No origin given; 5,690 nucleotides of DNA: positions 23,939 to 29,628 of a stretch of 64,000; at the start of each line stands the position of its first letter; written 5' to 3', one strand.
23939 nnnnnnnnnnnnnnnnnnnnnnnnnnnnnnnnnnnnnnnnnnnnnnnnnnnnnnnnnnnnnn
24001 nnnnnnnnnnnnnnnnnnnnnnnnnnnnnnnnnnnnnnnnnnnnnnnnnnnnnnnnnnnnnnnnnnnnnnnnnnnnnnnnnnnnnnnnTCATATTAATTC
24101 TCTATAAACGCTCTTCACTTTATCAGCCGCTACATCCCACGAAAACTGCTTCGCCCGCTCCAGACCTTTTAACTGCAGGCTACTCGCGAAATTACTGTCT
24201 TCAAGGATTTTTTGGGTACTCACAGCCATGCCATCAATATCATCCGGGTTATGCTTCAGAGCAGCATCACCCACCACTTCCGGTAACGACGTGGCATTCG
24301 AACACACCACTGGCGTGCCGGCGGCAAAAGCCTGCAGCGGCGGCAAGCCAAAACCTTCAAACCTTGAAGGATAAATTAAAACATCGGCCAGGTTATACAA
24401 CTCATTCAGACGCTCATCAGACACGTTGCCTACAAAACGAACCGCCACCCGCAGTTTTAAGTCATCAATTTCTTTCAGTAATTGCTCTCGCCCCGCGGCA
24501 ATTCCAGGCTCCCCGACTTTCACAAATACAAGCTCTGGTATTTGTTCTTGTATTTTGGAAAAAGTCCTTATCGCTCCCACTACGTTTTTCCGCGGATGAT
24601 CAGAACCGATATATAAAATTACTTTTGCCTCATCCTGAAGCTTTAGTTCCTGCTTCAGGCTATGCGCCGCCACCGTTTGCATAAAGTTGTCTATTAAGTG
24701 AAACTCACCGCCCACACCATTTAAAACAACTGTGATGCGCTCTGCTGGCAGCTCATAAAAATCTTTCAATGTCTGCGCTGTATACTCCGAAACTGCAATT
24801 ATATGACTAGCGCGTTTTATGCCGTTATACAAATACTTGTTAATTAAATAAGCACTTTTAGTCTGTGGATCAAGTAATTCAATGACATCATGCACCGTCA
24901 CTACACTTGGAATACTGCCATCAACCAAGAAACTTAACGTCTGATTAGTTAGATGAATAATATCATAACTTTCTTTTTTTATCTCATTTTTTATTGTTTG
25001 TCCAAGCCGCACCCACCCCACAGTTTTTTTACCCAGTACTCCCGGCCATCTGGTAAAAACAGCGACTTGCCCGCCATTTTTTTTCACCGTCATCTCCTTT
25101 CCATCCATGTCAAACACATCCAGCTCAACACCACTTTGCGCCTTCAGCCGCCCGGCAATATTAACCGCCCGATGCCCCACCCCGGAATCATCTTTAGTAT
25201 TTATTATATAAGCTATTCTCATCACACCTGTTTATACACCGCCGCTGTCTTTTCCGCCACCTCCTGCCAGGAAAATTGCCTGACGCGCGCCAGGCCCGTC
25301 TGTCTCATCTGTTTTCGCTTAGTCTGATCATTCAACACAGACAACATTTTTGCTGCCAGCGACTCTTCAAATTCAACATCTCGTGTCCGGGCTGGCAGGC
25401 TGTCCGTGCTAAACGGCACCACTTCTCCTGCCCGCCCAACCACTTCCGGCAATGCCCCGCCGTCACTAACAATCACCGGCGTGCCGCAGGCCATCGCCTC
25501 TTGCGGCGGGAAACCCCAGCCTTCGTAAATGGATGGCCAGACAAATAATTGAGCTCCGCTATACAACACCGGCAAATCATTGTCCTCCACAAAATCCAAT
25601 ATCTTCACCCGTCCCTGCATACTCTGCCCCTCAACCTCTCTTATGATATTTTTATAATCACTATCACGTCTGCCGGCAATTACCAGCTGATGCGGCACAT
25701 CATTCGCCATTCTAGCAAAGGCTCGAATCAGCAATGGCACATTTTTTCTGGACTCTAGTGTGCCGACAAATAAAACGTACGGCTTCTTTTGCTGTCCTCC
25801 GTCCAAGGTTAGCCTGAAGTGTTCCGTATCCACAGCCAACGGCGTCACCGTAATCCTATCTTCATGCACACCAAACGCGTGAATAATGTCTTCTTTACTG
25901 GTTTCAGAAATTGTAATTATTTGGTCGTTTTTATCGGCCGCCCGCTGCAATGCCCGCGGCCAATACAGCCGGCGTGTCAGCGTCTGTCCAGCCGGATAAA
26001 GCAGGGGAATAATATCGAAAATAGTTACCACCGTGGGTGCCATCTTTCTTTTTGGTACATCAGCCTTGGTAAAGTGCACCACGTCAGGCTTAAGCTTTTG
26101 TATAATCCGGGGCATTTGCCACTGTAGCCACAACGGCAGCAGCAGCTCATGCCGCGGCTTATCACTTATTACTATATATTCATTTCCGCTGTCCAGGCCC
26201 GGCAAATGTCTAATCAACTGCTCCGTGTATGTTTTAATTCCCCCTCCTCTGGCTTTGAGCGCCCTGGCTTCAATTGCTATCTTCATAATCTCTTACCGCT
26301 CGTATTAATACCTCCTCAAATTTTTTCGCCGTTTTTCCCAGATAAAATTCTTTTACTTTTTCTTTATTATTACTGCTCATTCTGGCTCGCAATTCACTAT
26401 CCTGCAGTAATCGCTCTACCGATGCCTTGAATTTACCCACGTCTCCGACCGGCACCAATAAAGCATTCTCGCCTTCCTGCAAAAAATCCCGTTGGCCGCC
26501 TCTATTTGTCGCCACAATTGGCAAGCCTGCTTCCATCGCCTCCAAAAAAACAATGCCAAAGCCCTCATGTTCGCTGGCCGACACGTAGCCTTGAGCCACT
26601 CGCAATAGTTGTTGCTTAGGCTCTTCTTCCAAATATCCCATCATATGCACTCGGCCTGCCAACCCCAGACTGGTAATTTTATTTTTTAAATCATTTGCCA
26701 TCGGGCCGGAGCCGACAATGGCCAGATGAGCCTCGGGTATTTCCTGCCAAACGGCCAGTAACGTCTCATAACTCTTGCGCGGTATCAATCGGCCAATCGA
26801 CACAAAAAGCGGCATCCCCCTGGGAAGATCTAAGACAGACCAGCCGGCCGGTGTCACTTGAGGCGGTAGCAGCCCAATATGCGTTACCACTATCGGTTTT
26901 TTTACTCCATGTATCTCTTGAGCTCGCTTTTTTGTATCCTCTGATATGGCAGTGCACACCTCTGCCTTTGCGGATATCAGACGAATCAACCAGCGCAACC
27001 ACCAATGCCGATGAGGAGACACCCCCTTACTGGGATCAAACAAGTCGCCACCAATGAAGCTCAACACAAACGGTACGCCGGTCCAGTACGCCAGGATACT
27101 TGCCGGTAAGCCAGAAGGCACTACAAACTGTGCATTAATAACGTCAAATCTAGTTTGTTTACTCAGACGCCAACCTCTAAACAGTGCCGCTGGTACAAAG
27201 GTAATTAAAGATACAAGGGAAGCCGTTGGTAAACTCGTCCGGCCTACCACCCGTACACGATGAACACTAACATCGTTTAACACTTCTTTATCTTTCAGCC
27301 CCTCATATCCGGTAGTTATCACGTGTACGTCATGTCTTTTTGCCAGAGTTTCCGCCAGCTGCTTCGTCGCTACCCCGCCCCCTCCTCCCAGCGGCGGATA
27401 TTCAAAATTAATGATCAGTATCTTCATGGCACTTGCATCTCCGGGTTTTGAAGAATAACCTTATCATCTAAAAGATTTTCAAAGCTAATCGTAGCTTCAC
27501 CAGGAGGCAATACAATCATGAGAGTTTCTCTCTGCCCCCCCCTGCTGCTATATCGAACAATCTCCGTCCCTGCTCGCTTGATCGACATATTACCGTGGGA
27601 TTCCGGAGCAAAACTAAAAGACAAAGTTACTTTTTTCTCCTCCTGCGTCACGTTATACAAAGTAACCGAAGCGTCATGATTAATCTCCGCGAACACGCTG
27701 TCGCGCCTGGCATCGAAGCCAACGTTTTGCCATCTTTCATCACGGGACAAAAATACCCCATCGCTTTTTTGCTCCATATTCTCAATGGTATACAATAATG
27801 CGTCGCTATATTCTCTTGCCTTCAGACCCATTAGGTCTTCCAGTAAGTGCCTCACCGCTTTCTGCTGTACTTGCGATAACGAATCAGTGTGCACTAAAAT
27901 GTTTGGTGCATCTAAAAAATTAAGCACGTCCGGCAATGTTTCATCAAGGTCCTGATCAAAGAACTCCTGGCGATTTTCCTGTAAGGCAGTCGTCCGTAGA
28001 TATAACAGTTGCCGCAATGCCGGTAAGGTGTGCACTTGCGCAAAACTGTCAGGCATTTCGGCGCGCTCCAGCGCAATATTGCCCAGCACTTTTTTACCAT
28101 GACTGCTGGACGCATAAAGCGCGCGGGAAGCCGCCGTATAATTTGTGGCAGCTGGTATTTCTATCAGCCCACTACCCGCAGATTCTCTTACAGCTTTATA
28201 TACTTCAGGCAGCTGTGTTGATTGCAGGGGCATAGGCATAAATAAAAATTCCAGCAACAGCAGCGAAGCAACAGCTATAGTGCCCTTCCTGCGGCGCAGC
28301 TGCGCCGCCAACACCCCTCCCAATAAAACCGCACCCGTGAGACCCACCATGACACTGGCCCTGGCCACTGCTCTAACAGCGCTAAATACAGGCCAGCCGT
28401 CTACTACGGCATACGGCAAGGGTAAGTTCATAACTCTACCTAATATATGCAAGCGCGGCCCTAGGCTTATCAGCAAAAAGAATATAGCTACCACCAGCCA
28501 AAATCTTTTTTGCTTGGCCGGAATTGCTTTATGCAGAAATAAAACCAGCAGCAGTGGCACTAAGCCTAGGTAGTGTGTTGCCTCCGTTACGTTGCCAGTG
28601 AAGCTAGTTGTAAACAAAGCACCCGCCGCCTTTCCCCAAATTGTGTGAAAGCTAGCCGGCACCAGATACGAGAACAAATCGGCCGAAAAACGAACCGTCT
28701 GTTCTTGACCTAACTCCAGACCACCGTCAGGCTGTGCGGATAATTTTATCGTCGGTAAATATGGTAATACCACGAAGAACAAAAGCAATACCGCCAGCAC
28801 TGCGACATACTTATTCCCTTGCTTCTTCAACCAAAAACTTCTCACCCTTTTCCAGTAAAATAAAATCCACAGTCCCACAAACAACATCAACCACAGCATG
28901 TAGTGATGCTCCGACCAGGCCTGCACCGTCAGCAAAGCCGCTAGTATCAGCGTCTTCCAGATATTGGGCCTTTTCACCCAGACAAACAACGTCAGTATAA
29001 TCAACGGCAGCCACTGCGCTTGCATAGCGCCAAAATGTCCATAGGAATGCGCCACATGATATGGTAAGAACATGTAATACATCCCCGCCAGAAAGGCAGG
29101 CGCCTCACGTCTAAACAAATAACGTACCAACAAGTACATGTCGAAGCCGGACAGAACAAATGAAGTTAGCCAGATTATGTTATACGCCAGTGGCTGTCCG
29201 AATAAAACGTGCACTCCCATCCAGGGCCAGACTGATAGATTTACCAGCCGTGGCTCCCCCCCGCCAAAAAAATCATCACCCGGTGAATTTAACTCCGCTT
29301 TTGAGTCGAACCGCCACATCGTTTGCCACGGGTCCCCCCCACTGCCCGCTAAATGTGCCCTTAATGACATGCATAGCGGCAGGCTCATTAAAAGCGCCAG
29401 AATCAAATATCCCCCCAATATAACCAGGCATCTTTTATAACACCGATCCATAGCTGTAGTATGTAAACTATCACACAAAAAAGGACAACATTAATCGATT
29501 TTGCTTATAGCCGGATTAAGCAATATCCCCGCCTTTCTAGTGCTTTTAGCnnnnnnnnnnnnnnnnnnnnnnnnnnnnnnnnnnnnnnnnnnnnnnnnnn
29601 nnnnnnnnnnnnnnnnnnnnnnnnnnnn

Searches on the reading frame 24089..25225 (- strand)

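Call 11: search_protein_families(library=pfam, proteins=[window:24089-25225:-], max_evalue=0.01)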
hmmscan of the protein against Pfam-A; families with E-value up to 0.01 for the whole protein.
window:24089-25225:- (378 aa): 6 families
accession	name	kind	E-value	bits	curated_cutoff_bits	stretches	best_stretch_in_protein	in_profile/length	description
PF00534.26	Glycos_transf_1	-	3.4e-31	108.5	26.4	1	191-349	6-164/172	Glycosyl transferases group 1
PF13692.12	Glyco_trans_1_4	-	1.1e-24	87.7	27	1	201-343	2-142/142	Glycosyl transferases group 1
PF13439.12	Glyco_transf_4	-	1.1e-20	74.7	28.5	1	15-171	3-166/170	Glycosyltransferase Family 4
PF20706.3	GT4-conflict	-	1.3e-12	47.9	26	1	199-338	196-337/385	Family 4 Glycosyltransferase in conflict systems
PF13579.12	Glyco_trans_4_4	-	5.3e-09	37.1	29.7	1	15-170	2-158/158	Glycosyl transferase 4-like domain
PF13477.12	Glyco_trans_4_2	-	0.0024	18.5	23.4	1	30-144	22-137/139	Glycosyl transferase 4-like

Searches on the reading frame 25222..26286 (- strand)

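Call 11: search_protein_families(library=pfam, proteins=[window:25222-26286:-], max_evalue=0.01)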
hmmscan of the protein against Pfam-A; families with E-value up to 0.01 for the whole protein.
window:25222-26286:- (354 aa): 6 families
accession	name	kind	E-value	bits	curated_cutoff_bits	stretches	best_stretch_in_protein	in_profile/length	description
PF00534.26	Glycos_transf_1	-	9.4e-32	110.3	26.4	1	166-331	13-169/172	Glycosyl transferases group 1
PF13692.12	Glyco_trans_1_4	-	2.2e-26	93.2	27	1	169-292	2-126/142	Glycosyl transferases group 1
PF13439.12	Glyco_transf_4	-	7.4e-16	59.1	28.5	1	44-155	50-169/170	Glycosyltransferase Family 4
PF20706.3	GT4-conflict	-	2.2e-14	53.7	26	1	162-345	193-383/385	Family 4 Glycosyltransferase in conflict systems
PF13579.12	Glyco_trans_4_4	-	2e-07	31.9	29.7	1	48-150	53-157/158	Glycosyl transferase 4-like domain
PF13524.12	Glyco_trans_1_2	-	3.9e-06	27.3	25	1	195-346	13-141/144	Glycosyl transferase-like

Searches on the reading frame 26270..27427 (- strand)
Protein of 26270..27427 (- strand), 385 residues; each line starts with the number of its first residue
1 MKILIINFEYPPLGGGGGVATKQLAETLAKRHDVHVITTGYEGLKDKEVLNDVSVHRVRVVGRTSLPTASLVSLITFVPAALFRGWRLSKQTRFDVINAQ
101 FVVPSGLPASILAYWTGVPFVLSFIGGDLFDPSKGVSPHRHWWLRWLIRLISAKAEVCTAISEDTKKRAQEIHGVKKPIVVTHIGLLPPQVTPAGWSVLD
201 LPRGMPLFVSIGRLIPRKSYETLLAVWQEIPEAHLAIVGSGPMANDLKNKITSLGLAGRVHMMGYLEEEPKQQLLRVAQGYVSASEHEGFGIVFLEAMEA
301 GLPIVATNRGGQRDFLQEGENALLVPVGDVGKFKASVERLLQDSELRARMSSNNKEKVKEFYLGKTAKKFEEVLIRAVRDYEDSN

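Call 11: search_protein_families(library=pfam, proteins=[window:26270-27427:-], max_evalue=0.01)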
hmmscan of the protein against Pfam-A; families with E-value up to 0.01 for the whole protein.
window:26270-27427:- (385 aa): 8 families
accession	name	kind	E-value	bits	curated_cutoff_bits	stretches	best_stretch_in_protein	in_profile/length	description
PF00534.26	Glycos_transf_1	-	4.5e-37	127.7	26.4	1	202-356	12-171/172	Glycosyl transferases group 1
PF13692.12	Glyco_trans_1_4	-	1.5e-32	113.3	27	1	206-343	2-142/142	Glycosyl transferases group 1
PF13579.12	Glyco_trans_4_4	-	1.8e-21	77.5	29.7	1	15-183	1-156/158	Glycosyl transferase 4-like domain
PF13439.12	Glyco_transf_4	-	1.8e-20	74.1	28.5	1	15-185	2-165/170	Glycosyltransferase Family 4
PF20706.3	GT4-conflict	-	9e-09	35.2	26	1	221-327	215-336/385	Family 4 Glycosyltransferase in conflict systems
PF13477.12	Glyco_trans_4_2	-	3.1e-07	31.1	23.4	1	20-152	12-129/139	Glycosyl transferase 4-like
PF13524.12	Glyco_trans_1_2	-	5.5e-05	23.6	25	1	222-361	4-132/144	Glycosyl transferase-like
PF08323.17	Glyco_transf_5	-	0.00061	20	22.7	1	2-51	1-51/239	Starch synthase catalytic domain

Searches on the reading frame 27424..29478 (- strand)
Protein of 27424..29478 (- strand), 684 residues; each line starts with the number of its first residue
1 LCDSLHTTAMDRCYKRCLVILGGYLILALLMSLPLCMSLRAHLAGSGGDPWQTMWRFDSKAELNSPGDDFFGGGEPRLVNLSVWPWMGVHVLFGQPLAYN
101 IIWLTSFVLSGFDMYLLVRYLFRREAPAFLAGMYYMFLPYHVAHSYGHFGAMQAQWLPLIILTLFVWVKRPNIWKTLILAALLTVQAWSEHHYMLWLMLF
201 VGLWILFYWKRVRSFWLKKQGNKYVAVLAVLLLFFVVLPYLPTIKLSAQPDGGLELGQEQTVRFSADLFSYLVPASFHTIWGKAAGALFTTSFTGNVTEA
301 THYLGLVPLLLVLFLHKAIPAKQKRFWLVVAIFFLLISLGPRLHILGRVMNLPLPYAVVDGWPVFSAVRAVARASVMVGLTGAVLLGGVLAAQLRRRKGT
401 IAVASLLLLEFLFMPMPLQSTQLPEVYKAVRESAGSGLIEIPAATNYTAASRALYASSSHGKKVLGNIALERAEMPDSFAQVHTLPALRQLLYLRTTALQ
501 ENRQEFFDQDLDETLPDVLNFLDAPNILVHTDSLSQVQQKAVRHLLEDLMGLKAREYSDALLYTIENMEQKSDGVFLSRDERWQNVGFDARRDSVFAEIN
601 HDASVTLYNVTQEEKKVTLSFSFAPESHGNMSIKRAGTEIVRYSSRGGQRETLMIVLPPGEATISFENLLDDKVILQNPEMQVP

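Call 5: search_protein_families(library=pfam, proteins=[window:27424-29478:-], max_evalue=0.01)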
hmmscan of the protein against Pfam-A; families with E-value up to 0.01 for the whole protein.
window:27424-29478:- (684 aa): 0 families

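Call 6: search_protein_families(library=ncbifam, proteins=[window:27424-29478:-], max_evalue=0.01)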
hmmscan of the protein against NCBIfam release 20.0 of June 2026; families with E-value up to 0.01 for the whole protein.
window:27424-29478:- (684 aa): 0 families

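Call 17: find_homologous_proteins(query=window:27424-29478:-)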
Query window:27424-29478:- (684 aa): 178 proteins with E <= 0.001 among 8000 candidates; the best 120 are listed.
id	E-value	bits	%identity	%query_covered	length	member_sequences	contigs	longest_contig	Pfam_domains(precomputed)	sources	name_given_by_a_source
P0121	0.0e+0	1489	100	96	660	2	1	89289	-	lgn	-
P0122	1.8e-256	871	72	82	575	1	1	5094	-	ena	-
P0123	2.7e-241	821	57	99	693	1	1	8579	-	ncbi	-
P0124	4.8e-235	800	53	99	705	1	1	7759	-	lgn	-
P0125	2.5e-230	784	53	98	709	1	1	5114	-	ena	-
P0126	2.2e-226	771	52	98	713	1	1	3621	-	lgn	-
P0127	2.2e-225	768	53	98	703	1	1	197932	-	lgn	-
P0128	3.4e-225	768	52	97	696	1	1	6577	-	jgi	jgi:hypothetical protein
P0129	3.3e-216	738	51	99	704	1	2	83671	-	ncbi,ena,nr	ncbi:hypothetical protein CL628_00670 [bacterium]|nr:hypothetical protein [bacterium]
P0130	6.3e-216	737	50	98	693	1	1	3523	-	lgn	-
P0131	1.2e-215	736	52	98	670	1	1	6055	PF19830.5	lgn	-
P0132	1.2e-213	729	52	96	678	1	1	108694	-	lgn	-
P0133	5.3e-213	727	52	98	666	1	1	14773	PF19830.5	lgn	-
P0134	2.8e-212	725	51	98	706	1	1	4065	-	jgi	-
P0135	1.8e-209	716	49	95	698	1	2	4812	-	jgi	-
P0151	3.9e-203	695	50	97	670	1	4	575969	-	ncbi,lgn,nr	ncbi:MAG: hypothetical protein HYR90_03155 [Candidatus Andersenbacteria bacterium]|nr:hypothetical p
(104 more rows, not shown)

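Call 28: search_solved_structures(query=A1, max_evalue=1)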
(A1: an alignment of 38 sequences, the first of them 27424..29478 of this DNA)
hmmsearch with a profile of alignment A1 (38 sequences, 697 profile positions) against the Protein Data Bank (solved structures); distinct sequences matched with E-value up to 1: 1.
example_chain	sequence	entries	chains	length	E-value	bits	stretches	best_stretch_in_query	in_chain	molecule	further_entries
4yto_A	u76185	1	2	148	0.34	12.1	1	570-670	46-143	Synaptonemal complex protein 1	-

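Call 30: search_protein_families(library=pfam, alignment_id=A1, max_evalue=0.1)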
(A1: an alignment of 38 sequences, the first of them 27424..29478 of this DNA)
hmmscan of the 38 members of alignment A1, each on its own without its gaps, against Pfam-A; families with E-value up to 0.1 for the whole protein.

A. member 1, window:27424-29478:- (684 aa): 0 families

B. families by the number of members that match (of 38 scanned): 15 families
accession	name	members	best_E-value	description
PF03788.19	LrgA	1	0.0011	LrgA family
PF16942.10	CclA_1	1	0.0087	Putative cyclic bacteriocin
PF00647.24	EF1G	1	0.011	Elongation factor 1 gamma, conserved domain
PF07185.16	DUF1404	1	0.012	Protein of unknown function (DUF1404)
PF05857.17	TraX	1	0.014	TraX protein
PF04234.18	CopC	1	0.029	CopC domain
PF14899.11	DUF4492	1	0.032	Domain of unknown function (DUF4492)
PF05739.25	SNARE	1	0.032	SNARE domain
PF16959.10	Collectrin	1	0.033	Renal amino acid transporter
PF09964.14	DUF2198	1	0.039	Uncharacterized protein conserved in bacteria (DUF2198)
PF09945.14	DUF2177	1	0.045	Predicted membrane protein (DUF2177)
PF21049.3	CFA69_ARM_rpt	1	0.066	Cilia- and flagella-associated protein 69, ARM repeat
PF24829.1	Phage_connect_2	1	0.069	Phage connector protein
PF02203.21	TarH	1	0.072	Tar ligand binding domain homologue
PF04273.18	BLH_phosphatase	1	0.09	Beta-lactamase hydrolase-like protein, phosphatase-like domain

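Call 43: predict_structure(alignment_id=A1)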
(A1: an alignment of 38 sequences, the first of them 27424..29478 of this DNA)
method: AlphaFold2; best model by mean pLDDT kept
length: 684 residues; sequences in the alignment: 38
mean_pLDDT: 89.7   pTM: 0.88
mean pLDDT of the five models: 89.7, 87.9, 86.6, 86.2, 85.6
residues with pLDDT >= 90: 461; 70-90: 195; 50-70: 23; < 50: 5
segments of 3 or more residues with pLDDT < 50: 1-5
pLDDT, mean of each block of 10 residues (from residue 1): 58 93 95 91 92 94 87 88 95 96 94 98 97 90 68 91 97 98 95 93 97 94 97 96 88 76 88 81 77 72 90 96 98 95 89 90 75 92 98 93 93 80 95 95 93 94 92 76 91 88 87 93 95 94 94 95 79 90 86 88 94 95 85 83 80 93 93 91 91
secondary structure, 60 per line:
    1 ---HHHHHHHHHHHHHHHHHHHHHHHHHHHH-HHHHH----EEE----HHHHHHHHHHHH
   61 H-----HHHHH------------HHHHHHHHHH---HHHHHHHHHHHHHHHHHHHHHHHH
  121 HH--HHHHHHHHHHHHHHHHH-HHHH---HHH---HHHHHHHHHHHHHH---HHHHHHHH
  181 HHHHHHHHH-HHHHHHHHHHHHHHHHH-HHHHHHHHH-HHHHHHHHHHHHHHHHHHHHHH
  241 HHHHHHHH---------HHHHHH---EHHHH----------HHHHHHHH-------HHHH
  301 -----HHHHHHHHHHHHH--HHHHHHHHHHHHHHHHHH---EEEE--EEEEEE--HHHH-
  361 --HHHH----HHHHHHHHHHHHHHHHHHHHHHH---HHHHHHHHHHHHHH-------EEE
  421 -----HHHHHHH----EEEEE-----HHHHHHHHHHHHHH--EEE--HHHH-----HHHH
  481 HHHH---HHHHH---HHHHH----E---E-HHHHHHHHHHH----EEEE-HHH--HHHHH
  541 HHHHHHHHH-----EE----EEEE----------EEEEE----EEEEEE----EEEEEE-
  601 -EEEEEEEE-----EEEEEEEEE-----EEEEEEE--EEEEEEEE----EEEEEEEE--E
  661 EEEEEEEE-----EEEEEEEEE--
elements in order: H4-31 H33-37 E42-44 H49-61 H67-71 H84-93 H97-122 H125-141 H143-146 H156-169 H173-189 H191-207 H209-217 H219-248 H258-263 H268-271 H282-289 H297-300 H306-318 H321-338 E342-345 E348-353 H356-359 H363-366 H371-393 H397-410 E418-420 H426-432 E437-441 H447-460 E463-465 H468-471 H477-484 H488-492 H496-500 H511-521 E526-529 H536-549 E561-564 E575-579 E584-589 E594-599 E602-609 E615-623 E629-635 E638-645 E650-657 E660-668 E674-682

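Call 45: find_encoding_contigs(protein=P0151, flank=7000, max_places=1)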
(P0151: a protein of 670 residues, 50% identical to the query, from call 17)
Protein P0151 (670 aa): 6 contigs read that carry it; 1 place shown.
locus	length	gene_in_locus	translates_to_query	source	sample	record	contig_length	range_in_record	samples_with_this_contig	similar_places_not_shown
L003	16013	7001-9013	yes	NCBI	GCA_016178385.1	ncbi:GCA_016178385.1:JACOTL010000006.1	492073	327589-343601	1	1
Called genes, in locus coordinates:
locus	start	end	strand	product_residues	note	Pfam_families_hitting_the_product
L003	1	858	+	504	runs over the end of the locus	PF13231:PMT_2 (weak)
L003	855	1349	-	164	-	-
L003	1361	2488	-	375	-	PF13439:Glyco_transf_4, PF13477:Glyco_trans_4_2, PF13579:Glyco_trans_4_4, PF20706:GT4-conflict (weak), PF00534:Glycos_transf_1, PF13692:Glyco_trans_1_4, PF13524:Glyco_trans_1_2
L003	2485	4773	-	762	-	-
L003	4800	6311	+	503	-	PF02366:PMT, PF13231:PMT_2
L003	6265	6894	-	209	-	PF13489:Methyltransf_23, PF07021:MetW (faint), PF08241:Methyltransf_11, PF08242:Methyltransf_12, PF13649:Methyltransf_25 (weak), PF13847:Methyltransf_31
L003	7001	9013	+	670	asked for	-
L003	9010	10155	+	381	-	PF13439:Glyco_transf_4, PF13477:Glyco_trans_4_2 (weak), PF13579:Glyco_trans_4_4, PF20706:GT4-conflict (weak), PF00534:Glycos_transf_1, PF13692:Glyco_trans_1_4, PF13524:Glyco_trans_1_2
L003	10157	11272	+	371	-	PF13439:Glyco_transf_4, PF13579:Glyco_trans_4_4 (weak), PF20706:GT4-conflict, PF00534:Glycos_transf_1, PF13692:Glyco_trans_1_4, PF13524:Glyco_trans_1_2 (weak)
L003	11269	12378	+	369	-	PF13439:Glyco_transf_4, PF13579:Glyco_trans_4_4 (weak), PF20706:GT4-conflict, PF00534:Glycos_transf_1, PF13692:Glyco_trans_1_4, PF13524:Glyco_trans_1_2 (weak)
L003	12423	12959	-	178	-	-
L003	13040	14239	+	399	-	PF13439:Glyco_transf_4 (faint), PF20706:GT4-conflict (weak), PF00534:Glycos_transf_1, PF13692:Glyco_trans_1_4, PF13524:Glyco_trans_1_2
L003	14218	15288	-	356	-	PF01075:Glyco_transf_9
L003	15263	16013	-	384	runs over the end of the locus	PF20706:GT4-conflict, PF13439:Glyco_transf_4, PF13579:Glyco_trans_4_4, PF00534:Glycos_transf_1, PF13692:Glyco_trans_1_4, PF13524:Glyco_trans_1_2 (weak)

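Call 58: find_related_loci(query=A1, collection=metagenome_contigs, flank=8000)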
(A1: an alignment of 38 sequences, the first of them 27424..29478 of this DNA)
Query A1 (684 aa) in metagenome_contigs; peptide patterns used: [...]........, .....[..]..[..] (x = any residue, [..] = any of these).
354 stretches matched a pattern; 17 encode a relative of the query (tblastn E <= 1e-3); 17 distinct loci.
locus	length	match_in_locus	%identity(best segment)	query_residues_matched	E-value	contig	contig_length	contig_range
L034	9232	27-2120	53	10-683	0e+0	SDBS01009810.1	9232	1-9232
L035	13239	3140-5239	52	2-684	0e+0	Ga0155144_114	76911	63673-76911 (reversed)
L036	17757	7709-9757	46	10-683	0e+0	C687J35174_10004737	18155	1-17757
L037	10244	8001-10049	46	10-683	0e+0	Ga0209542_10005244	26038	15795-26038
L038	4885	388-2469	45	20-683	0e+0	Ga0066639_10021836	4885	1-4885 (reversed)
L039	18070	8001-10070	47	24-683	0e+0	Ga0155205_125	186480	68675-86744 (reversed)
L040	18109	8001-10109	46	9-683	0e+0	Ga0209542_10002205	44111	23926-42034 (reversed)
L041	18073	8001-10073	45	10-683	0e+0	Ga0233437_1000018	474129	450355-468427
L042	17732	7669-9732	46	16-683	0e+0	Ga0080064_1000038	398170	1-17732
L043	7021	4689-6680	44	31-679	4e-162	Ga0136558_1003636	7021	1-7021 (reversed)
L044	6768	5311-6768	48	10-469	8e-141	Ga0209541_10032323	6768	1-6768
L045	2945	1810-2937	53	17-403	4e-128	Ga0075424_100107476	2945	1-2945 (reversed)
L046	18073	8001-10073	44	26-680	0e+0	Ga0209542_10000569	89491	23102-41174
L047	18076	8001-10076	47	13-682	0e+0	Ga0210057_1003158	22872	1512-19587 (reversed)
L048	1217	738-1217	52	9-162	4e-50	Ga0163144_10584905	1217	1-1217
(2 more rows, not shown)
